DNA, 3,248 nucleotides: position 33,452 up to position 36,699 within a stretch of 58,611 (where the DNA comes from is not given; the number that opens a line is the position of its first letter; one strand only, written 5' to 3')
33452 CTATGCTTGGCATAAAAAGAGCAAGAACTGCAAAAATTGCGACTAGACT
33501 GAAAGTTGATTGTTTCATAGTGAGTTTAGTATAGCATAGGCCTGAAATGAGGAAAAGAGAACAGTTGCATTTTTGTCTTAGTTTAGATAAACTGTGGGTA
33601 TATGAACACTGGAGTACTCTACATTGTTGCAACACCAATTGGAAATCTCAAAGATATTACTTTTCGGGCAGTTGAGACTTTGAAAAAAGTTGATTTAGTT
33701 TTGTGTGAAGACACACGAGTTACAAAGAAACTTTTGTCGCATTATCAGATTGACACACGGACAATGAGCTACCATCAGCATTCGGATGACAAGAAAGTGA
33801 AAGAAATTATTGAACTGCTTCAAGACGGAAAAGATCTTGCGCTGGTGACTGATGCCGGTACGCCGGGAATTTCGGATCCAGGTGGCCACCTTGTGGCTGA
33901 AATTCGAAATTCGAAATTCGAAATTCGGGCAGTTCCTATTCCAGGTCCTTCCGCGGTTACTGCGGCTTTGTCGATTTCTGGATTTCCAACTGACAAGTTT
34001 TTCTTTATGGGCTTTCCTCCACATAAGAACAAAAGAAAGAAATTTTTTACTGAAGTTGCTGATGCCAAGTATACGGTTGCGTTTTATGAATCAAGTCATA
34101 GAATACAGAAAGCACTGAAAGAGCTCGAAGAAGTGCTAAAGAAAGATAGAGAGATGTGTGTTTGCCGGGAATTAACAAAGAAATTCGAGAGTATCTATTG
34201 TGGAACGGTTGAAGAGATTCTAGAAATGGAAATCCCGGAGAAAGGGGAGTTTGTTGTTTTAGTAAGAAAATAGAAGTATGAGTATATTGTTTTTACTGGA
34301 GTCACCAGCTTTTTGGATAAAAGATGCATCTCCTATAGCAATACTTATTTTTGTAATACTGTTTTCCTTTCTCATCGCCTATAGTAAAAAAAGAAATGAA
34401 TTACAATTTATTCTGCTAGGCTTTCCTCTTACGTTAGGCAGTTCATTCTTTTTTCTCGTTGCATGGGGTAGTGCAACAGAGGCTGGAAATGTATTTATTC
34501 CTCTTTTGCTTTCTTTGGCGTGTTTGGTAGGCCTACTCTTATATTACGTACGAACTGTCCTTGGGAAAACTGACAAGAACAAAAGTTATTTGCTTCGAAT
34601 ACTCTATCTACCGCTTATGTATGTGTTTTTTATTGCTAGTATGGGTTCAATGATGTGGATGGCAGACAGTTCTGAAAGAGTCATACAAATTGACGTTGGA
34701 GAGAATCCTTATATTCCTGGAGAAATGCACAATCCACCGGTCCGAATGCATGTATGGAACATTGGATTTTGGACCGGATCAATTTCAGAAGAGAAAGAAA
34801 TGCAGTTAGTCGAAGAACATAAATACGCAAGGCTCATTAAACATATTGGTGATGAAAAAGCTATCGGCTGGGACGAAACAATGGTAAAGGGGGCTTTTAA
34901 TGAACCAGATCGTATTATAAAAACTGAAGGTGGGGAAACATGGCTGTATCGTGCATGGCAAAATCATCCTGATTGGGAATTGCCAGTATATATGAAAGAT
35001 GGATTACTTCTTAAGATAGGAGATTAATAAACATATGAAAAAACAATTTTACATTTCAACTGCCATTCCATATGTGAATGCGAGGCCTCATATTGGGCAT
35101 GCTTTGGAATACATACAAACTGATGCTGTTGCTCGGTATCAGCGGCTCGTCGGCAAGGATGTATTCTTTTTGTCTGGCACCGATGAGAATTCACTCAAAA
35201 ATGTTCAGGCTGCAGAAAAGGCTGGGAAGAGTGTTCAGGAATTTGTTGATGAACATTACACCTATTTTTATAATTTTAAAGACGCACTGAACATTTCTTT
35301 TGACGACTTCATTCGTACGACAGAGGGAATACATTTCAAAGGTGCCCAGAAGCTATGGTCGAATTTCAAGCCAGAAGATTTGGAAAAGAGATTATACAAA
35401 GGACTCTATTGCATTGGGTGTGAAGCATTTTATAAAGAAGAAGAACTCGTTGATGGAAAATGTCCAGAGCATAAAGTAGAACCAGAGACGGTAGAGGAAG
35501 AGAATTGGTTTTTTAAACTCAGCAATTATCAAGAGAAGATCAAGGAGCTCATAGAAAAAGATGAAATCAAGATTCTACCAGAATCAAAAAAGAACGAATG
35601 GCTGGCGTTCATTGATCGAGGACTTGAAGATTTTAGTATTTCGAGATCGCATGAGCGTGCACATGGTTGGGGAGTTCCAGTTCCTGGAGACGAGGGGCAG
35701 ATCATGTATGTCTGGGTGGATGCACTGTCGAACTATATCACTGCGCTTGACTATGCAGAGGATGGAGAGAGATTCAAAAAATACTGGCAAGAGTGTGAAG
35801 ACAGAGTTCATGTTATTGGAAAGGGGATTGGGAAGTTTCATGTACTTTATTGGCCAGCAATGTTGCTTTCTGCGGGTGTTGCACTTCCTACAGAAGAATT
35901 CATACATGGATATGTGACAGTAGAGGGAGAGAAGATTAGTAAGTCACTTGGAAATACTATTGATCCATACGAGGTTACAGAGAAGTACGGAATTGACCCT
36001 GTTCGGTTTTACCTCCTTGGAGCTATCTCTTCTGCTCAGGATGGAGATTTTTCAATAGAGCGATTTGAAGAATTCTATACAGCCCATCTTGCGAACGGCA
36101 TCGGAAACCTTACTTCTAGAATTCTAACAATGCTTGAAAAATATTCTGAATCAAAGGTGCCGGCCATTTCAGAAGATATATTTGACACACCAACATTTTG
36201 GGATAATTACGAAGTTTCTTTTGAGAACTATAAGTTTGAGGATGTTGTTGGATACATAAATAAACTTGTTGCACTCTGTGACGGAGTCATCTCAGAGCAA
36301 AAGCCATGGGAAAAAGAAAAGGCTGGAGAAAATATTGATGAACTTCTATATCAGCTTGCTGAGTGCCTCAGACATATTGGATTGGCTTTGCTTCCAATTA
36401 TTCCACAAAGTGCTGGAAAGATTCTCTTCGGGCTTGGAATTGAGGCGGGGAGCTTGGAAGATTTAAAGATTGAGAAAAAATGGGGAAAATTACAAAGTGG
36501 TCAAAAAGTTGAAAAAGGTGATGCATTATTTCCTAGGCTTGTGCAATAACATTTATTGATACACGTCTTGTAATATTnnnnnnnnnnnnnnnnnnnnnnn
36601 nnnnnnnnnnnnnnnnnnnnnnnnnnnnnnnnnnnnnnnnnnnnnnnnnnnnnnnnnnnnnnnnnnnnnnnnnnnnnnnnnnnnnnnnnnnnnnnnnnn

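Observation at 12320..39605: Six same-orientation tandem arrays of a 7-nt unit (RAAATTC), five embedded in frame in unrelated housekeeping genes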

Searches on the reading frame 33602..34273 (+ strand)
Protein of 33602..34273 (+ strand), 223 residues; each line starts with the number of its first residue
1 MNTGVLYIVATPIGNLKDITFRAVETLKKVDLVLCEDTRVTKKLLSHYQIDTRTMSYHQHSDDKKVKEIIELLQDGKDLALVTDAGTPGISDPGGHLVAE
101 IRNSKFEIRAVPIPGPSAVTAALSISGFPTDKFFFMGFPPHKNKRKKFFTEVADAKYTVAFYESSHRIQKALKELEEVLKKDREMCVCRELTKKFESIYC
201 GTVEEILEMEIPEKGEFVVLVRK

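Call 7: search_protein_families(library=ncbifam, proteins=[window:33602-34273:+])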
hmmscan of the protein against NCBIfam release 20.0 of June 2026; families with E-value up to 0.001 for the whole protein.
window:33602-34273:+ (223 aa): 15 families
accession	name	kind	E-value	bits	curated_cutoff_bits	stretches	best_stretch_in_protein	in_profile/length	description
TIGR00096.1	TIGR00096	equivalog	7e-76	255.2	167.9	1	5-221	1-219/275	16S rRNA (cytidine(1402)-2'-O)-methyltransferase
NF011570.0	PRK14994.1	equivalog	1.5e-61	208.2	502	1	3-221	11-232/287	16S rRNA (cytidine(1402)-2'-O)-methyltransferase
NF004455.0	PRK05787.1-3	equivalog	2.1e-10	40.5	258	1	6-210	3-205/221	cobalt-precorrin-7 (C(5))-methyltransferase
NF004459.0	PRK05787.2-2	equivalog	6.6e-09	35.7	298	1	5-211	3-201/210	cobalt-precorrin-7 (C(5))-methyltransferase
TIGR01465.1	cobM_cbiF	equivalog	1.7e-08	34.1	259.65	1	8-124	3-116/247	precorrin-4 C(11)-methyltransferase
TIGR01466.1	cobJ_cbiH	equivalog_domain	2.2e-08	34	246.35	1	6-208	1-209/239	precorrin-3B C(17)-methyltransferase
TIGR02467.1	CbiE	equivalog_domain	3e-07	30.1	92.9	1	13-211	6-196/204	precorrin-6y C5,15-methyltransferase (decarboxylating) subunit CbiE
NF004460.0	PRK05787.2-3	equivalog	5e-07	29.4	291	1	6-211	2-197/207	cobalt-precorrin-7 (C(5))-methyltransferase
NF012022.0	PRK15478.1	equivalog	1.6e-06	27.8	425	1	9-167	5-164/241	precorrin-3B C(17)-methyltransferase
NF004790.0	PRK06136.1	subfamily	2.9e-06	27.1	198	1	4-210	4-220/250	uroporphyrinogen-III C-methyltransferase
TIGR01469.1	cobA_cysG_Cterm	equivalog_domain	7e-06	26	185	1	6-209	3-216/238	uroporphyrinogen-III C-methyltransferase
NF004423.0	PRK05765.1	equivalog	1.2e-05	24.9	332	1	4-205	3-207/247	precorrin-3B C(17)-methyltransferase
NF007922.1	PRK10637.1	equivalog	1.4e-05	24.3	400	1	3-209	216-431/450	siroheme synthase CysG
NF004058.0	PRK05576.1-1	equivalog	0.00067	19.2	239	0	7-177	5-181/221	cobalt-factor II C(20)-methyltransferase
TIGR01467.1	cobI_cbiL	equivalog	0.00092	18.7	163.25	0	6-129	3-140/230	precorrin-2 C(20)-methyltransferase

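Call 10: find_homologous_proteins(query=window:33602-34270:+)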
Query window:33602-34270:+ (223 aa): 8000 proteins with E <= 0.001 among 8000 candidates; the best 120 are listed.
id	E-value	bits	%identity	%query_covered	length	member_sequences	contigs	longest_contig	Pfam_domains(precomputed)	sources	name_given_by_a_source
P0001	2.8e-143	493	100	100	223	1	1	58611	PF00590.26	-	-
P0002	1.5e-108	379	78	99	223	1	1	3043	PF00590.26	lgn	-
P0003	2.9e-106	372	75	100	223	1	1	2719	PF00590.26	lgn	-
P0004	4.2e-103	362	71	99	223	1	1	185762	PF00590.26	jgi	-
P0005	8.4e-101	354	73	100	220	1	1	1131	PF00590.26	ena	-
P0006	3.2e-100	352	73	98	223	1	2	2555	PF00590.26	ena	-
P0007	3.6e-100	352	71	100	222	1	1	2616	PF00590.26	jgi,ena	-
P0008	1.2e-99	350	71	99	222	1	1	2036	PF00590.26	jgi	jgi:16S rRNA (cytidine1402-2'-O)-methyltransferase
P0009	1.6e-99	350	70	99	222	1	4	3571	PF00590.26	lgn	-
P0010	4.1e-99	349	70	100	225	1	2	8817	PF00590.26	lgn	-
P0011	4.4e-99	348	68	100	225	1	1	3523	PF00590.26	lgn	-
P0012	5.6e-99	348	72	99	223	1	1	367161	PF00590.26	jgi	jgi:16S rRNA (cytidine1402-2'-O)-methyltransferase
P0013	6.0e-99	348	71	99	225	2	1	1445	PF00590.26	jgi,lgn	-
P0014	6.5e-99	348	70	99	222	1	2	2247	PF00590.26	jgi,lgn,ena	-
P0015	7.2e-99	348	70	99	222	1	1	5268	PF00590.26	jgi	jgi:16S rRNA (cytidine1402-2'-O)-methyltransferase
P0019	1.5e-98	347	70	99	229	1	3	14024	PF00590.26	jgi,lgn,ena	-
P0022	5.1e-98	345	69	100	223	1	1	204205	PF00590.26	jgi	jgi:16S rRNA (cytidine1402-2'-O)-methyltransferase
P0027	4.7e-97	342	70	100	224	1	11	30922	PF00590.26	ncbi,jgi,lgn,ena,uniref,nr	ncbi:MAG: Ribosomal RNA small subunit methyltransferase I [Candidatus Magasanikbacteria bacterium GW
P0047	8.6e-96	338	69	99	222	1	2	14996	PF00590.26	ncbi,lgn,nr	ncbi:16S rRNA (cytidine(1402)-2'-O)-methyltransferase [Patescibacteria group bacterium]|nr:16S rRNA 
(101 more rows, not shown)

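Call 15: find_encoding_contigs(protein=P0004, flank=10000, max_places=2)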
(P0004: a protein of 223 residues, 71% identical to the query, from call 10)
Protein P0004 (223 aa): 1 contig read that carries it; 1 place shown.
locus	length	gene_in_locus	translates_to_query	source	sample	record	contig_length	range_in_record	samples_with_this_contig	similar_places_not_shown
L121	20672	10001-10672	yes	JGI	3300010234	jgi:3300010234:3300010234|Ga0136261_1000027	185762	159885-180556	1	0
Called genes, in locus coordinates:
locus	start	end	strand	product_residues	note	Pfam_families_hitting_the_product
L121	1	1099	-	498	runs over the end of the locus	PF04932:Wzy_C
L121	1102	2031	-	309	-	PF00551:Formyl_trans_N, PF02911:Formyl_trans_C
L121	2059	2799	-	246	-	-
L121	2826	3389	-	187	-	PF01327:Pep_deformylase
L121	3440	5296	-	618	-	PF17764:PriA_3primeBD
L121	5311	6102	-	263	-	PF02900:LigB, PF01875:Memo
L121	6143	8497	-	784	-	PF00768:Peptidase_S11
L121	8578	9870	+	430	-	-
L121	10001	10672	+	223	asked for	PF00590:TP_methylase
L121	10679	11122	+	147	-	-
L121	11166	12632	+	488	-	PF00133:tRNA-synt_1, PF09334:tRNA-synt_1g, PF00133:tRNA-synt_1, PF01406:tRNA-synt_1e (weak), PF08264:Anticodon_1 (weak)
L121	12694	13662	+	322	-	PF01565:FAD_binding_4, PF02873:MurB_C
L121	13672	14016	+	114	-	PF02482:Ribosomal_S30AE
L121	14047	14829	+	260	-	-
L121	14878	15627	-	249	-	-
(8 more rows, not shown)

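Call 16: find_encoding_contigs(protein=P0001, flank=10000, max_places=4)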
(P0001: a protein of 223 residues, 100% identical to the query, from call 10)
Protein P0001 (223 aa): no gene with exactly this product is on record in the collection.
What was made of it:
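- Tried and rejected: The window's own RsmI is not on record in the contig index (call 16).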

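Call 17: find_encoding_contigs(protein=P0012, flank=10000, max_places=1)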
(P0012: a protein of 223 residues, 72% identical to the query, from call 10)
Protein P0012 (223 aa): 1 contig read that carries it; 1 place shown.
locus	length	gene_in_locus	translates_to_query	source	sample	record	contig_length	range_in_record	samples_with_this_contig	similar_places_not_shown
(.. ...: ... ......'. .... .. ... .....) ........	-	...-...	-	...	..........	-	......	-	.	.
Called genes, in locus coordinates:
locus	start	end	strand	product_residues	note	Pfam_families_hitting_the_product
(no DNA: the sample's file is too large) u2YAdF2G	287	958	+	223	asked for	PF00590:TP_methylase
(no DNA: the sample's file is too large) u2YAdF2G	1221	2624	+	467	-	PF13632:Glyco_trans_2_3 (weak)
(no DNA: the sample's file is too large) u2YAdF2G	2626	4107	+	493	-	PF13196:DUF4012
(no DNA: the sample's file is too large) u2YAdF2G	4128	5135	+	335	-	PF00022:Actin (weak), PF06723:MreB_Mbl, PF00012:HSP70, PF14450:FtsA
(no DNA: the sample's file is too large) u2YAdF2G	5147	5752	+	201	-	PF00925:GTP_cyclohydro2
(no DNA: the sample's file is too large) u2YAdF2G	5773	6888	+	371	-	PF00383:dCMP_cyt_deam_1, PF14437:MafB19-deam, PF01872:RibD_C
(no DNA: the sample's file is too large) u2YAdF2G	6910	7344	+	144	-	PF00293:NUDIX, PF14815:NUDIX_4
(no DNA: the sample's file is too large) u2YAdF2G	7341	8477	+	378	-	PF13439:Glyco_transf_4, PF20706:GT4-conflict, PF00534:Glycos_transf_1, PF13692:Glyco_trans_1_4, PF13524:Glyco_trans_1_2 (weak)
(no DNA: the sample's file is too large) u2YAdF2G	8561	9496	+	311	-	PF13177:DNA_pol3_delta2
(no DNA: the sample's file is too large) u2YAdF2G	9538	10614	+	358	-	PF25852:DUF6242_C (faint), PF14870:PSII_BNR (faint), PF02012:BNR (faint), PF15902:Sortilin-Vps10 (weak)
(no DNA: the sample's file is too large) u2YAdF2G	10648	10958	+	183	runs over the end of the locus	PF01765:RRF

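Call 18: find_encoding_contigs(protein=P0022, flank=10000, max_places=1)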
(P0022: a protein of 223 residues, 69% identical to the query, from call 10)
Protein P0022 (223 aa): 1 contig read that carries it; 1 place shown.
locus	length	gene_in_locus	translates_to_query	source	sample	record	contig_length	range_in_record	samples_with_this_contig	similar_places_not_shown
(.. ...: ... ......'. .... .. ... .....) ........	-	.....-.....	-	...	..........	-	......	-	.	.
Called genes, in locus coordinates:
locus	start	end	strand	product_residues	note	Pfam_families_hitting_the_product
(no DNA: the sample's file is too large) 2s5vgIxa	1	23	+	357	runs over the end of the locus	PF00226:DnaJ, PF01556:DnaJ_C, PF00684:DnaJ_CXXCXGXG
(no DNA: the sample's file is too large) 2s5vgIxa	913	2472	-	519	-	PF04932:Wzy_C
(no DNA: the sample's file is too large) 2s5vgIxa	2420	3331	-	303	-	PF00551:Formyl_trans_N, PF02911:Formyl_trans_C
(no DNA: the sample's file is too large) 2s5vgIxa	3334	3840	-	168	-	PF01327:Pep_deformylase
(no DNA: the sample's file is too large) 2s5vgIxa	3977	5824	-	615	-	PF17764:PriA_3primeBD, PF18319:Zn_ribbon_PriA (weak)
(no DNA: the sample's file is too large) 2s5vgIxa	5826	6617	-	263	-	PF02900:LigB, PF01875:Memo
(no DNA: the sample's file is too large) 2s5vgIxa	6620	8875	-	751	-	PF00768:Peptidase_S11, PF13354:Beta-lactamase2 (weak)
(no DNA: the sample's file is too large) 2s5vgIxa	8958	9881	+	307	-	-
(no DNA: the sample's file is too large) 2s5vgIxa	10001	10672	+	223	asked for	PF00590:TP_methylase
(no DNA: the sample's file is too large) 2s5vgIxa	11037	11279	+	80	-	-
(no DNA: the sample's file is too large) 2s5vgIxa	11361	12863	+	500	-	PF00133:tRNA-synt_1, PF01406:tRNA-synt_1e, PF09334:tRNA-synt_1g, PF00133:tRNA-synt_1 (weak), PF09334:tRNA-synt_1g, PF00133:tRNA-synt_1, PF19303:Anticodon_3 (weak)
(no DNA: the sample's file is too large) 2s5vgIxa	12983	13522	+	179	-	PF02674:Colicin_V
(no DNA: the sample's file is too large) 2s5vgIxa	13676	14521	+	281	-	PF01026:TatD_DNase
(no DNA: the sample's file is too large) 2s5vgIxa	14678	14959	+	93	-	-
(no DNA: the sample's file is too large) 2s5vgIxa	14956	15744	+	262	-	PF00119:ATP-synt_A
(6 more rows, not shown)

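Call 19: find_encoding_contigs(protein=P0002, flank=10000, max_places=1)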
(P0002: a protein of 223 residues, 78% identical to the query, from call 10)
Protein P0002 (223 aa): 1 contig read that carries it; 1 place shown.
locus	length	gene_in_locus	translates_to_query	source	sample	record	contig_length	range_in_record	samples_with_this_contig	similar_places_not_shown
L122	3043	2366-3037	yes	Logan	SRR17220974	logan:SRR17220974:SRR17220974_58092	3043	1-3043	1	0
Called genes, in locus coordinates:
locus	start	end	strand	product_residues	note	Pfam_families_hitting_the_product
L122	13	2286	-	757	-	PF00768:Peptidase_S11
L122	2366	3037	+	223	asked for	PF00590:TP_methylase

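Call 35: find_encoding_contigs(protein=P0019, flank=10000, max_places=1)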
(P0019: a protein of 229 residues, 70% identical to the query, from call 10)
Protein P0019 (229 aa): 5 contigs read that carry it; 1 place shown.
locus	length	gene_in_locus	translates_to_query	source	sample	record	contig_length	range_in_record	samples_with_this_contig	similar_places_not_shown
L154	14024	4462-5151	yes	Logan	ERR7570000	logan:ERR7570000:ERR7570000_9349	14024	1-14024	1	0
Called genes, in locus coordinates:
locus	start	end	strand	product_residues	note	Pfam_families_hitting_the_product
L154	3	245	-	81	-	?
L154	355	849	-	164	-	PF01327:Pep_deformylase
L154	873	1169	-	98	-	-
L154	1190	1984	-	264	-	PF02900:LigB, PF01875:Memo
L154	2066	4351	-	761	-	PF13354:Beta-lactamase2 (weak), PF00768:Peptidase_S11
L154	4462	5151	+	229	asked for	PF00590:TP_methylase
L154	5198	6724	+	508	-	PF00133:tRNA-synt_1, PF09334:tRNA-synt_1g, PF00133:tRNA-synt_1, PF01406:tRNA-synt_1e (weak)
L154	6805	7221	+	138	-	-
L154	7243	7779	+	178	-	PF02674:Colicin_V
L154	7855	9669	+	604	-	PF01875:Memo, PF09587:PGA_cap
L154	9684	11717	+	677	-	-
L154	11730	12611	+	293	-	PF01026:TatD_DNase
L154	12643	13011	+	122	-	PF03741:TerC, PF04332:DUF475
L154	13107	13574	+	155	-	PF03741:TerC, PF04332:DUF475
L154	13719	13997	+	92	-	PF09527:ATPase_gene1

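Call 36: find_encoding_contigs(protein=P0047, flank=10000, max_places=1)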
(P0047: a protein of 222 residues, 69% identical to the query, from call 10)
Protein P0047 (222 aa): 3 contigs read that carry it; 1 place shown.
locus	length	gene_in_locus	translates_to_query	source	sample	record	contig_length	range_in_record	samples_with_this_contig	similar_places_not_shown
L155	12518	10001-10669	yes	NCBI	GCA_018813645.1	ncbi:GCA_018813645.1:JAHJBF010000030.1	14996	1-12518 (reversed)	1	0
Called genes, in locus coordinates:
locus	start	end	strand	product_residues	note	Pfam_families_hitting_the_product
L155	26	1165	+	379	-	PF20706:GT4-conflict (faint), PF13439:Glyco_transf_4, PF13477:Glyco_trans_4_2, PF13579:Glyco_trans_4_4, PF00534:Glycos_transf_1, PF13692:Glyco_trans_1_4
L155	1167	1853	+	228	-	PF00535:Glycos_transf_2, PF10111:Glyco_tranf_2_2, PF13641:Glyco_tranf_2_3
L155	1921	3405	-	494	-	PF04932:Wzy_C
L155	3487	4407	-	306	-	PF00551:Formyl_trans_N, PF02911:Formyl_trans_C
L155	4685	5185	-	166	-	PF01327:Pep_deformylase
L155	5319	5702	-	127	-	-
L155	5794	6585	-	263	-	PF02900:LigB, PF01875:Memo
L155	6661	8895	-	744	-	PF00768:Peptidase_S11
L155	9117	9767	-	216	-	-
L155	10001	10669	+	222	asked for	PF00590:TP_methylase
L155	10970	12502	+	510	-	PF00133:tRNA-synt_1, PF09334:tRNA-synt_1g, PF00133:tRNA-synt_1, PF01406:tRNA-synt_1e (weak)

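Call 43: find_encoding_contigs(protein=P0027, flank=10000, max_places=1)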
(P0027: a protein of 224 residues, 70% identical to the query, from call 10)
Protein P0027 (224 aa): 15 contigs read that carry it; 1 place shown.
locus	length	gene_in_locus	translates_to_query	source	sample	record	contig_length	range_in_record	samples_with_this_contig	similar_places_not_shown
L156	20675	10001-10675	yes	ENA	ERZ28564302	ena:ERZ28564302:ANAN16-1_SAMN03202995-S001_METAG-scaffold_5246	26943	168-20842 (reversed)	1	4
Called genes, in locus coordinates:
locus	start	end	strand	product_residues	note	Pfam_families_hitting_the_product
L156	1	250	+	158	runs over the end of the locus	-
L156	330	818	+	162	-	PF03073:TspO_MBR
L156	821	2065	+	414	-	PF00070:Pyr_redox (faint), PF00890:FAD_binding_2 (faint), PF03486:HI0933_like, PF12831:FAD_oxidored, PF13450:NAD_binding_8 (weak), PF13738:Pyr_redox_3 (weak), PF07992:Pyr_redox_2 (weak), PF22780:HI0933_like_1st, +2 more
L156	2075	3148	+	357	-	PF01757:Acyl_transf_3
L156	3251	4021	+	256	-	PF02673:BacA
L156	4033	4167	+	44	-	-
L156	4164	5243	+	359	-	PF00587:tRNA-synt_2b, PF03129:HGTP_anticodon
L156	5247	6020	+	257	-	-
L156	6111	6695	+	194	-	PF13482:RNase_H_2, PF10108:DNA_pol_B_exo2 (faint)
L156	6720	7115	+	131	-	PF02082:Rrf2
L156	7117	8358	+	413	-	PF00266:Aminotran_5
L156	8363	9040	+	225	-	PF01592:NifU_N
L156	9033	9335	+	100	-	PF01257:2Fe-2S_thioredx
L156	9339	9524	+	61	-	PF00037:Fer4 (faint), PF12837:Fer4_6 (faint), PF13459:Fer4_15, PF13370:Fer4_13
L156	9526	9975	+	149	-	-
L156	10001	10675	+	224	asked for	PF00590:TP_methylase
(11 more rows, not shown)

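Call 44: find_encoding_contigs(protein=P0006, flank=10000, max_places=1)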
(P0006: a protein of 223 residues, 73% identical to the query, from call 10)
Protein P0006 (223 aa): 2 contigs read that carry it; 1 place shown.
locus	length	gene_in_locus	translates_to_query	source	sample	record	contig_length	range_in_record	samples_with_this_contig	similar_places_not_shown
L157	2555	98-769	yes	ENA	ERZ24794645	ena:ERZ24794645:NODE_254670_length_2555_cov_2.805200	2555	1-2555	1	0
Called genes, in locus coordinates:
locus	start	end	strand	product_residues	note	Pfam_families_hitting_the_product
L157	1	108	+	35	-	?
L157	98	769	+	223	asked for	PF00590:TP_methylase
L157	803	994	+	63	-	-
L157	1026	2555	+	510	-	?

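Call 69: predict_structure(alignment_id=A1)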
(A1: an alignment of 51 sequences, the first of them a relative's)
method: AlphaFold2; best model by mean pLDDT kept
length: 223 residues; sequences in the alignment: 51
mean_pLDDT: 90.1   pTM: 0.86
mean pLDDT of the five models: 90.1, 86.7, 86.4, 84.0, 83.7
residues with pLDDT >= 90: 139; 70-90: 76; 50-70: 8; < 50: 0
segments of 3 or more residues with pLDDT < 50: none
pLDDT, mean of each block of 10 residues (from residue 1): 90 76 94 91 92 83 82 95 83 87 86 89 92 94 93 97 93 97 95 84 95 92 95
secondary structure, 60 per line:
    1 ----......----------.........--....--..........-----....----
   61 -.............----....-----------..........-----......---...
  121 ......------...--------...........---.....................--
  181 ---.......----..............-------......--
elements in order: E5-10 H21-29 E32-35 H38-47 E53-56 H62-74 E79-82 H94-103 E109-114 H118-126 E133-135 H144-154 E158-164 H165-178 E184-190 E195-202 H203-208 E216-221
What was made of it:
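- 33602..34273 (+): rsmI, host of array 4. Calls 7, 10, 69.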

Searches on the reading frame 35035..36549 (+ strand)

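Call 7: search_protein_families(library=ncbifam, proteins=[window:35035-36549:+])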
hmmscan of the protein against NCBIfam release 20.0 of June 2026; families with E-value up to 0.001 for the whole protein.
window:35035-36549:+ (504 aa): 21 families
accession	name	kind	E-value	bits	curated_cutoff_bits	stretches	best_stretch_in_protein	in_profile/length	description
NF008900.0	PRK12267.1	equivalog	1.7e-154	515.8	598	1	1-502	2-510/648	methionine--tRNA ligase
TIGR00398.1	metG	equivalog_domain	1.8e-127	426.3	336.35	2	137-502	163-529/530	methionine--tRNA ligase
NF001100.0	PRK00133.1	equivalog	3.9e-94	316.5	587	2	124-502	156-531/676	methionine--tRNA ligase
NF008860.0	PRK11893.2-2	equivalog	1.5e-80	271.8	761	3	239-502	314-580/583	methionine--tRNA ligase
TIGR00422.1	valS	equivalog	3.3e-32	111.4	612.1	3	258-463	482-695/863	valine--tRNA ligase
NF004349.1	PRK05729.1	equivalog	6.1e-28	97.5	704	2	238-459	455-675/860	valine--tRNA ligase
NF009687.0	PRK13208.1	equivalog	5.7e-27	94.2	738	2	2-62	37-97/801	valine--tRNA ligase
NF008957.0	PRK12300.1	subfamily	1.1e-26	93.1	677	2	2-46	31-75/946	leucine--tRNA ligase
TIGR00396.1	leuS_bact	equivalog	5.6e-22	77.7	548.4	2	2-175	28-206/843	leucine--tRNA ligase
TIGR00392.1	ileS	equivalog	2.2e-21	75.8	621.4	2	290-409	600-728/861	isoleucine--tRNA ligase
TIGR00395.1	leuS_arch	equivalog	7.4e-21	73.9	648.5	2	288-465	608-774/938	leucine--tRNA ligase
NF008859.0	PRK11893.2-1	equivalog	1e-20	74.2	553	2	151-364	181-392/498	methionine--tRNA ligase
NF008863.0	PRK11893.2-5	equivalog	2e-16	59.6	551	2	122-470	158-487/531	methionine--tRNA ligase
NF000540.1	alt_ValS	exception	4.6e-16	57.9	900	1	4-57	34-87/827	valine--tRNA ligase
NF011492.0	PRK14900.1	equivalog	1.3e-15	56.4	1783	1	289-377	520-607/1044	valine--tRNA ligase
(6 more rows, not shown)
